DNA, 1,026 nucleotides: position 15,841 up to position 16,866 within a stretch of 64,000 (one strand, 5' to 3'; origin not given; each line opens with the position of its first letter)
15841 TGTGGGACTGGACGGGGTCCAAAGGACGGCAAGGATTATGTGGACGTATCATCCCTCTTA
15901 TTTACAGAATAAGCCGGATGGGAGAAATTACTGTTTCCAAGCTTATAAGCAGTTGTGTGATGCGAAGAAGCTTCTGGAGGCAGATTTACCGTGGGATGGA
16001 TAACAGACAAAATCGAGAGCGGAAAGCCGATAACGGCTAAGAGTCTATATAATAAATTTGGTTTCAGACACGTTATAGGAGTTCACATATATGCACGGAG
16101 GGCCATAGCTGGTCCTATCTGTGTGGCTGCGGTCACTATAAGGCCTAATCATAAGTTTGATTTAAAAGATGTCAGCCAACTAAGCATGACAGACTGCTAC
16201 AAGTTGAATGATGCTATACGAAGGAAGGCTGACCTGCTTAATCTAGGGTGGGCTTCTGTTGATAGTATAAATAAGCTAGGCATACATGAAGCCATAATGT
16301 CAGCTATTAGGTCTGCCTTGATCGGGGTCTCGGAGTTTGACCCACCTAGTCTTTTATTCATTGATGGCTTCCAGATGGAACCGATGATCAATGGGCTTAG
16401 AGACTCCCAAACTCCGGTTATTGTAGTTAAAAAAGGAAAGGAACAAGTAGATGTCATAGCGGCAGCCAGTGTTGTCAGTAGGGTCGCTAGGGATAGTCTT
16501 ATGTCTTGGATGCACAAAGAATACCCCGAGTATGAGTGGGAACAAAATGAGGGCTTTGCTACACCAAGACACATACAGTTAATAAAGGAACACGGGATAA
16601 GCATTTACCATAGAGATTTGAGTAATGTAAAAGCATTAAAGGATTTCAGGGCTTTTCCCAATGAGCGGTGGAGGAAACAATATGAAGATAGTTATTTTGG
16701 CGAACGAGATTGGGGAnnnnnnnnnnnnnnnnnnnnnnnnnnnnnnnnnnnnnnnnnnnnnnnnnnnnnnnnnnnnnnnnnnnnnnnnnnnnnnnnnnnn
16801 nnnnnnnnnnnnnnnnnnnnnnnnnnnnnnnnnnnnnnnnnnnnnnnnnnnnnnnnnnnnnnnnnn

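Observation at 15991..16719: RNase HII homolog that has lost three of four catalytic acidic residues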

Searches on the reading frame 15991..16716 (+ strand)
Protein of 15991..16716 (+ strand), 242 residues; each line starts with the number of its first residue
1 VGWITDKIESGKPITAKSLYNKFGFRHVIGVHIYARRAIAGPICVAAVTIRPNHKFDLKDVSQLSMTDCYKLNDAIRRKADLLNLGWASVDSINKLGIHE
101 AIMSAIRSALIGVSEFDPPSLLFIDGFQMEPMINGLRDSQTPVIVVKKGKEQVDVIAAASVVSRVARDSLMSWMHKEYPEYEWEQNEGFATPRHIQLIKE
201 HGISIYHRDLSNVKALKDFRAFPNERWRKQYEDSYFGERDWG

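Call 3: search_protein_families(library=pfam, proteins=[window:15991-16716:+], max_evalue=1)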
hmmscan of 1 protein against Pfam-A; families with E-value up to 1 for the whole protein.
window:15991-16716:+ (242 aa): 1 family
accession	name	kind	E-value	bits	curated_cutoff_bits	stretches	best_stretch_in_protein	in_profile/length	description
PF01351.25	RNase_HII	-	1.4e-17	64.7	25.8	1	38-203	10-184/199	Ribonuclease HII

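Call 4: search_protein_families(library=phrogs, proteins=[window:15991-16716:+], max_evalue=0.01)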
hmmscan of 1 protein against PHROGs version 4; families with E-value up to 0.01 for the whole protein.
window:15991-16716:+ (242 aa): 1 family
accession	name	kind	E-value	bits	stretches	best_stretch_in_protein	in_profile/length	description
phrog_19422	-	unknown function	1.8e-18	68.2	1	28-209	3-177/188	-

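Call 5: search_solved_structures(query=window:15991-16716:+, max_evalue=1, show_alignments=3)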
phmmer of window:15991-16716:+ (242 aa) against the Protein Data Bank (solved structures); distinct sequences matched with E-value up to 1: 16.
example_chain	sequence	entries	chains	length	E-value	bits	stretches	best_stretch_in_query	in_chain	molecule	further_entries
5y9p_A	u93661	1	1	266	6.1e-21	78.1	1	28-209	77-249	Ribonuclease HII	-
4hht_A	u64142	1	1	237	7.9e-20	74.4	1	19-208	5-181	Ribonuclease HII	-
3o3g_A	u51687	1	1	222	8.8e-20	74.3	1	19-208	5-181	Ribonuclease HII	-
2etj_A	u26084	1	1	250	9.4e-20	74.2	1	18-208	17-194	Ribonuclease HII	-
3o3f_A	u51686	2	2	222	4.2e-19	72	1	19-208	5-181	Ribonuclease HII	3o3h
7uwh_C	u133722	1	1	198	3.8e-17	65.6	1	28-209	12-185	Ribonuclease HII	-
7uwe_C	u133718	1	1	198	7e-17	64.8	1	28-209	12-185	Ribonuclease HII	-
1eke_A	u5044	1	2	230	0.024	17.2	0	137-180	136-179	RIBONUCLEASE HII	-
2dfe_A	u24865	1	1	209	0.037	16.6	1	29-181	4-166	Ribonuclease HII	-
1io2_A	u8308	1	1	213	0.039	16.5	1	29-181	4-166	RIBONUCLEASE HII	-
2dff_A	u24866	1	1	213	0.039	16.5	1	29-181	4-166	Ribonuclease HII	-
1x1p_A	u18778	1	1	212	0.04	16.5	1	29-181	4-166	Ribonuclease HII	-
2dfh_A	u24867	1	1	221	0.043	16.4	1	30-181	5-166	Ribonuclease HII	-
1i39_A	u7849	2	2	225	0.084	15.4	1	30-200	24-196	RIBONUCLEASE HII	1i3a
3p83_D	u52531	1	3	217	0.095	15.2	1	31-200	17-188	Ribonuclease HII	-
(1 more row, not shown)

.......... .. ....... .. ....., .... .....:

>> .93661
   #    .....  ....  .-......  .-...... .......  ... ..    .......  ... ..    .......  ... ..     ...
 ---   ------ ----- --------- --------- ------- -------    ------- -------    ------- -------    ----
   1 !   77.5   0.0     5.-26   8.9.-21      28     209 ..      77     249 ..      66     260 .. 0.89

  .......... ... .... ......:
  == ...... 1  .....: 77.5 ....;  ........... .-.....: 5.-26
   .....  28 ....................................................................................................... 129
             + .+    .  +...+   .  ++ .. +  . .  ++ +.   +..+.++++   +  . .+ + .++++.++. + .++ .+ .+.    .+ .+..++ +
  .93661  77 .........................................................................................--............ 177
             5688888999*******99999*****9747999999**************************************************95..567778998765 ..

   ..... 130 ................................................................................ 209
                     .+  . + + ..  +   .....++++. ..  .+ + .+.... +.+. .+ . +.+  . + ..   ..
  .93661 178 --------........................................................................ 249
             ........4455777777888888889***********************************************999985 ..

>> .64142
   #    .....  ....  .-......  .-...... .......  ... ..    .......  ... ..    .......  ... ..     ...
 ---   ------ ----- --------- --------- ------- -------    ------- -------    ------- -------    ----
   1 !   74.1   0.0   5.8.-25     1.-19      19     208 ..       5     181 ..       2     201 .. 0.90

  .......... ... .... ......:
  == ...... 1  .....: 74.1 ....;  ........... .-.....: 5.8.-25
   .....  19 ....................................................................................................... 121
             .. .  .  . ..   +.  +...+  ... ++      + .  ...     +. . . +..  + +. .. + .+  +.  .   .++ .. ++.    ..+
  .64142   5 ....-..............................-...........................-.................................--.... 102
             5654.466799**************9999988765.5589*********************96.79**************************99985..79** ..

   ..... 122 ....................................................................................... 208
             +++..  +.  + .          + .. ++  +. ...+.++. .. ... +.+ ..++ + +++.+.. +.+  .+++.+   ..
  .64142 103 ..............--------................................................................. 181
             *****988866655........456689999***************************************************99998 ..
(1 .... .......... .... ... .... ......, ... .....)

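Call 6: find_homologous_proteins(query=window:15991-16716:+, max_evalue=0.00001)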
Query window:15991-16716:+ (242 aa): 44 proteins with E <= 0.00001 among 351 candidates.
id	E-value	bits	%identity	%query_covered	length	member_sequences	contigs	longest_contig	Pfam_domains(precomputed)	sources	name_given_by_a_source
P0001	3.1e-161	552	100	100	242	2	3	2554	PF01351.26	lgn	-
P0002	3.7e-122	424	74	98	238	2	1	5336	PF01351.26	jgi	jgi:ribonuclease HII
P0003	1.3e-110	386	69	98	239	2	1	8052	PF01351.26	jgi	jgi:ribonuclease HII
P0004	1.1e-108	380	66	98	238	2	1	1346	PF01351.26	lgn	-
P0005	7.5e-101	355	63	98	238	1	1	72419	PF01351.26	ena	-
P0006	9.3e-101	354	64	98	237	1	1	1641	PF01351.26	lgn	-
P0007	1.4e-99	350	63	98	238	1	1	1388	PF01351.26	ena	-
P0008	1.6e-97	344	61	98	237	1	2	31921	PF01351.26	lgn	-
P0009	1.6e-45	173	55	63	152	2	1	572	-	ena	-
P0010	4.1e-19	87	33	84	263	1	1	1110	PF01351.26,PF27457.1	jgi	jgi:ribonuclease HII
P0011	5.3e-19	87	36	76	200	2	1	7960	PF01351.26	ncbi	-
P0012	1.3e-18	85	36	76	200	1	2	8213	PF01351.26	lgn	-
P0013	1.8e-18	85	36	76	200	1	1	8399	PF01351.26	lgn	-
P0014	8.1e-18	83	36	76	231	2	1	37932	PF01351.26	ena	-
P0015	1.2e-17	82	36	76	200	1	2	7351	PF01351.26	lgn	-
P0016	3.2e-16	77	36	75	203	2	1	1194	PF01351.26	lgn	-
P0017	5.0e-15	74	32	80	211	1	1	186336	PF01351.26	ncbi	-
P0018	7.7e-15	73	32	75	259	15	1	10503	PF01351.26,PF27457.1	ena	-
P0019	8.8e-15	73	32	75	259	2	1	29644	PF01351.26,PF27457.1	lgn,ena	-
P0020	1.1e-14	72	33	76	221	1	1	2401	PF01351.26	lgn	-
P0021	1.2e-14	72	32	86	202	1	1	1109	PF01351.26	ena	-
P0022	1.4e-14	72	34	76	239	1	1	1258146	PF01351.26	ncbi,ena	-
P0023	2.0e-14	72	35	62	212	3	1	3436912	PF01351.26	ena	-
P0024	2.0e-14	72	31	83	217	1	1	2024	PF01351.26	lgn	-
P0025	2.3e-14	71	32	75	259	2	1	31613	PF01351.26,PF27457.1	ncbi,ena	-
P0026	3.8e-14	71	36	62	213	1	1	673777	PF01351.26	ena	-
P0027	2.0e-13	68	34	62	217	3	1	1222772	PF01351.26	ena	-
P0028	2.5e-13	68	31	72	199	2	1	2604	PF01351.26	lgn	-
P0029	3.1e-13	68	31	86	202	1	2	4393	PF01351.26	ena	-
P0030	5.0e-13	67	30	85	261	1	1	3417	PF01351.26,PF27457.1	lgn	-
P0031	5.9e-13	67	32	76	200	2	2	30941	PF01351.26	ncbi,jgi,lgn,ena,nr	ncbi:ribonuclease HII [Candidatus Parcubacteria bacterium]|nr:ribonuclease HII [Candidatus Parcubact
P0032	1.8e-12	65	30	76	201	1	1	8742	PF01351.26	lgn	-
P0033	2.8e-12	65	32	62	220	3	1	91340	PF01351.26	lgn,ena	-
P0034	4.1e-12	64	30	76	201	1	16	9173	PF01351.26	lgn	-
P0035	1.3e-11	62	25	78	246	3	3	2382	PF01351.26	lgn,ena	-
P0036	1.5e-11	62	33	76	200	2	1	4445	PF01351.26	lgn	-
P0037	1.7e-11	62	33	76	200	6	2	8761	PF01351.26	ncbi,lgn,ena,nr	ncbi:MAG: ribonuclease HII [Clostridia bacterium]|nr:ribonuclease HII [Clostridia bacterium]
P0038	3.0e-11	61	34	75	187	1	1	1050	PF01351.26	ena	-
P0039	1.3e-10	59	31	79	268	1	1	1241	PF01351.26,PF27457.1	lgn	-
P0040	3.5e-10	58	31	75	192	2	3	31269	PF01351.26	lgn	-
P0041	1.4e-9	56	34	55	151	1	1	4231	PF01351.26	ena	-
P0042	1.6e-9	56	32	74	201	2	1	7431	PF01351.26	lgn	-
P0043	4.2e-9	54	31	76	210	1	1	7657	PF01351.26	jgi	-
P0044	4.5e-9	54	32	76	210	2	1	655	PF01351.26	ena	-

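Call 7: search_dna_similar(query=window:15991-16716:+, collection=phages, mode=protein, max_rows=40)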
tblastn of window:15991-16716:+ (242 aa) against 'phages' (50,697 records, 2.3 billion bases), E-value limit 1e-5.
Records with a match: 16; places in all: 16; records where one place covers at least 80% of the query: 1.
Best place of each record, by identity: <60% 16.
By first word of the organism name: Listeria 6; Bacteriophage 3; Salmonella 2; Pseudomonas 1; Enterococcus 1; Staphylococcus 1; Wolbachia 1; uncultured 1.
By host as written in the record: Listeria monocytogenes 6; - 4; Pseudomonas aeruginosa 1; Enterococcus faecalis 1; Salmonella enterica subsp. enterica serovar Kentucky 1; Staphylococcus aureus 1; Homo sapiens 1; Wolbachia sp. wRi_AMD 1.
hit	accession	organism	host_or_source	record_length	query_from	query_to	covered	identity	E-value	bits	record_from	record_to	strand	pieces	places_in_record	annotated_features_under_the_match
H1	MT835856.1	Bacteriophage sp.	human fecal samples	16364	23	208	77%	34.2%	4e-14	77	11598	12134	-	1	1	record has no annotation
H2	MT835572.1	Bacteriophage sp.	human fecal samples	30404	2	217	89%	29.4%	1e-6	55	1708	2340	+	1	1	record has no annotation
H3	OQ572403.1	Pseudomonas phage Y1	Pseudomonas aeruginosa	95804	28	219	79%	32.0%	1e-8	61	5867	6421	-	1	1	record has no annotation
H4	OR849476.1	Listeria phage LM 4-14-1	Listeria monocytogenes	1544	24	208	76%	30.6%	5e-7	56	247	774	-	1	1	record has no annotation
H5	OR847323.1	Listeria phage LM 4-11-1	Listeria monocytogenes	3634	24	208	76%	30.6%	6e-7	56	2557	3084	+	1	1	record has no annotation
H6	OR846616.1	Enterococcus phage Efs 1-1-1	Enterococcus faecalis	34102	22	208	77%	29.8%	5e-9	62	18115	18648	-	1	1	record has no annotation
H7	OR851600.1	Salmonella phage S.Kent 1-2-1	Salmonella enterica subsp. enterica ...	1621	28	208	75%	30.8%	2e-8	60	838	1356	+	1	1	record has no annotation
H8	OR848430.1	Listeria phage LM 4-14-1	Listeria monocytogenes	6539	24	208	76%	29.9%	3e-9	62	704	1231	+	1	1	record has no annotation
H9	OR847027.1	Listeria phage LM 4-11-1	Listeria monocytogenes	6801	24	208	76%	29.9%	3e-9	62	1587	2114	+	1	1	record has no annotation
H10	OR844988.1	Staphylococcus phage SA 1306 Kay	Staphylococcus aureus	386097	28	208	75%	30.2%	3e-14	77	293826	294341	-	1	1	record has no annotation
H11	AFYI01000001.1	Salmonella enterica subsp. enterica serovar Infantis str. ...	Homo sapiens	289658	28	208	75%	30.2%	5e-8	59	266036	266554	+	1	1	ribonuclease HII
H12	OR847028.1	Listeria phage LM 4-11-1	Listeria monocytogenes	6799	24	208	76%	29.4%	3e-8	59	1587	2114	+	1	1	record has no annotation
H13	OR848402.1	Listeria phage LM 4-14-1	Listeria monocytogenes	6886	24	208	76%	29.4%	3e-8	59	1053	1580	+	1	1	record has no annotation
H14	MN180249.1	Wolbachia phage WO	Wolbachia sp. wRi_AMD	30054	28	208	75%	30.1%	2e-7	57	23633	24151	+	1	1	ribonuclease HII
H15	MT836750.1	Bacteriophage sp.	human fecal samples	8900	30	208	74%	30.0%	4e-10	65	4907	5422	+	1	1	record has no annotation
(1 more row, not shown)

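Call 13: find_encoding_contigs(protein=P0005, flank=10000, max_places=3)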
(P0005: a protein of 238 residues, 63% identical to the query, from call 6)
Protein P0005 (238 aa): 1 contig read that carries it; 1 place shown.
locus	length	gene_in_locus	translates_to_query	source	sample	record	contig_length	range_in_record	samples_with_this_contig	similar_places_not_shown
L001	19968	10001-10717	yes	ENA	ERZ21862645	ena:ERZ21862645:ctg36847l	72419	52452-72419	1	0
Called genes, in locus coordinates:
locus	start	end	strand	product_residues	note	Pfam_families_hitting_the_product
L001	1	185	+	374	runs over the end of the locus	PF12705:PDDEXK_1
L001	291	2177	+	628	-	PF01612:DNA_pol_A_exo1, PF00476:DNA_pol_A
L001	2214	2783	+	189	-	-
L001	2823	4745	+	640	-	PF17975:RNR_Alpha, PF21995:RNR-II_ins_dom (weak), PF02867:Ribonuc_red_lgC (faint)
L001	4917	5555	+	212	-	PF03567:Sulfotransfer_2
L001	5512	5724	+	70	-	-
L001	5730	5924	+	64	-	-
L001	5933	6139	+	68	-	-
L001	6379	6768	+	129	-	-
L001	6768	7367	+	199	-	PF02511:Thy1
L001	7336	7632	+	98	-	PF02511:Thy1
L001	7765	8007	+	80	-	-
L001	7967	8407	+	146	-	-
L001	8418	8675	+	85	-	-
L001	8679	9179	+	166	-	PF18894:PhageMetallopep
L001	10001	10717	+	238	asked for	PF01351:RNase_HII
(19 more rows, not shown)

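Call 14: find_encoding_contigs(protein=P0008, flank=10000, max_places=3)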
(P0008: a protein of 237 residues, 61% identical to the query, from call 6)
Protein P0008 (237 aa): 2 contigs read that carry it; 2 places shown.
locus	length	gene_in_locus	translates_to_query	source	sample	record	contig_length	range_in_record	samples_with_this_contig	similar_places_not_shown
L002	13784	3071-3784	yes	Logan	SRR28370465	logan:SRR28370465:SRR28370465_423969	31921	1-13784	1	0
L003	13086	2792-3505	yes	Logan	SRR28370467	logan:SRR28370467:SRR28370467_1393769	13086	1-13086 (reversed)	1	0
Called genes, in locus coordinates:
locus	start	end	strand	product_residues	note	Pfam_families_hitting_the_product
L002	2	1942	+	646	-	?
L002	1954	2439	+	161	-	PF18894:PhageMetallopep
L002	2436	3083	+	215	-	PF03167:UDG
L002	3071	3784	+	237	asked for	PF01351:RNase_HII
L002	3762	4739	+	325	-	PF22640:ManC_GMP_beta-helix (weak)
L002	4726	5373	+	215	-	-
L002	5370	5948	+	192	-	-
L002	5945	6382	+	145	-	-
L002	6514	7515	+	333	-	PF04098:Rad52_Rad22 (weak)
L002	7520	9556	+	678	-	PF00158:Sigma54_activat (weak), PF07724:AAA_2, PF00004:AAA (weak), PF07728:AAA_5, PF10431:ClpB_D2-small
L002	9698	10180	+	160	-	PF13392:HNH_3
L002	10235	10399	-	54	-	-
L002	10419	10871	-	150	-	-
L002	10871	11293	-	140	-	-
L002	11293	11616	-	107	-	-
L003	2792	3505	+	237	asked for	PF01351:RNase_HII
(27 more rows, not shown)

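Call 20: search_protein_families(library=ncbifam, proteins=[window:15991-16716:+], max_evalue=0.01)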
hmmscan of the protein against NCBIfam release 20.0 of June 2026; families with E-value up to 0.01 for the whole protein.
window:15991-16716:+ (242 aa): 9 families
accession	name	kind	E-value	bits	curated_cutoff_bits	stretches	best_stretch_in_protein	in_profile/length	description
NF000595.1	PRK00015.1-3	equivalog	4.3e-37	127.9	167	1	27-209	3-179/188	ribonuclease HII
NF000594.1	PRK00015.1-1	equivalog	1.2e-32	113.6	243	1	23-209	66-243/251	ribonuclease HII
NF000598.1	PRK00015.2-2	equivalog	1.7e-30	106.2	273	1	19-208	13-197/203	ribonuclease HII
NF010537.0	PRK13925.1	equivalog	5.3e-29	101.3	252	1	27-209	11-190/200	ribonuclease HII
NF000596.1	PRK00015.1-4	equivalog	9.1e-29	100.6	251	1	28-214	2-181/186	ribonuclease HII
NF010538.0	PRK13926.1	equivalog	8e-26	91.6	285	1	22-209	18-196/213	ribonuclease HII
NF000600.1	PRK00015.2-4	equivalog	3.9e-23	82.1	364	1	15-209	17-205/212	ribonuclease HII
NF011119.0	PRK14550.1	equivalog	3.1e-14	53.5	350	1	30-213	4-187/204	ribonuclease HII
TIGR00729.1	TIGR00729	equivalog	1.5e-06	28.4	123.3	1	28-179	1-165/207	ribonuclease HII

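Call 24: predict_structure(alignment_id=A2)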
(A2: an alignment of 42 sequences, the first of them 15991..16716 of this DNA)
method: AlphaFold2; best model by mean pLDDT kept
length: 242 residues; sequences in the alignment: 42
mean_pLDDT: 89.1   pTM: 0.86
mean pLDDT of the five models: 89.1, 87.3, 86.2, 86.2, 84.4
residues with pLDDT >= 90: 177; 70-90: 46; 50-70: 13; < 50: 6
segments of 3 or more residues with pLDDT < 50: 237-242
pLDDT, mean of each block of 10 residues (from residue 1): 91 94 93 95 97 92 95 96 95 93 95 76 92 81 92 96 97 95 94 94 91 74 78 53 32
secondary structure, 60 per line:
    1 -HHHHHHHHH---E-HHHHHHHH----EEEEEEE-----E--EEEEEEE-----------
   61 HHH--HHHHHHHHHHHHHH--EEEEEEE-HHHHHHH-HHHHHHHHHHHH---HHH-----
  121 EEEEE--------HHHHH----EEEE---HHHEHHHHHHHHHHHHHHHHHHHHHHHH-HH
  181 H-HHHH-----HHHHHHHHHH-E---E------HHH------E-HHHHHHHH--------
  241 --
elements in order: H2-10 H16-23 E28-34 E43-49 H66-79 E82-88 H90-96 H98-109 E121-125 H134-138 E143-146 H154-177 H183-186 H192-201 H225-232

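Call 26: search_protein_representatives(alignment_id=A3)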
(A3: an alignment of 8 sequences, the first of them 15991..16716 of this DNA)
Query: 8 sequences, 238 profile positions. Proteins with E-value up to 0.001 (for the whole library): 13943; up to 1e-10: 6216; up to 1e-30: 11. The best 150 are listed.
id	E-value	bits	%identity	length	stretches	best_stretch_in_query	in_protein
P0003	3.9e-133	458.5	-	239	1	1-238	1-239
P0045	1.2e-68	247.5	-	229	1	1-228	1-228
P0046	1.4e-60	221.0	-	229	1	1-226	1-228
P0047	4.2e-57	209.6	-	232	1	1-227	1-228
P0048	1.3e-54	201.5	-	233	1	1-231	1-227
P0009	7.5e-50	185.9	-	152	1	1-150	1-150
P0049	1.4e-48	181.8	-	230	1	1-218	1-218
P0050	9.1e-48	179.1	-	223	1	1-220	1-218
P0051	1.7e-47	178.2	-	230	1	1-226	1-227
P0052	3.1e-47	177.4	-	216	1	1-212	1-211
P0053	9.4e-47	175.8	-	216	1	27-233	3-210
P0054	6.2e-30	120.7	-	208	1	23-214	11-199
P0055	1.5e-27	112.9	-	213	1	27-216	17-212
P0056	4.4e-27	111.4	-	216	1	18-208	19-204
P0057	7.8e-27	110.6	-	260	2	56-231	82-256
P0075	9.7e-25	103.7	-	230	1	8-218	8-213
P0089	4.3e-24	101.6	-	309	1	28-222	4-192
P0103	1.3e-23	100.0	-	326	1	28-209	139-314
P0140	5.7e-23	97.9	-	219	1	23-209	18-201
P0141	5.8e-23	97.9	-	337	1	22-217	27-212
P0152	1.0e-22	97.1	-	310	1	27-210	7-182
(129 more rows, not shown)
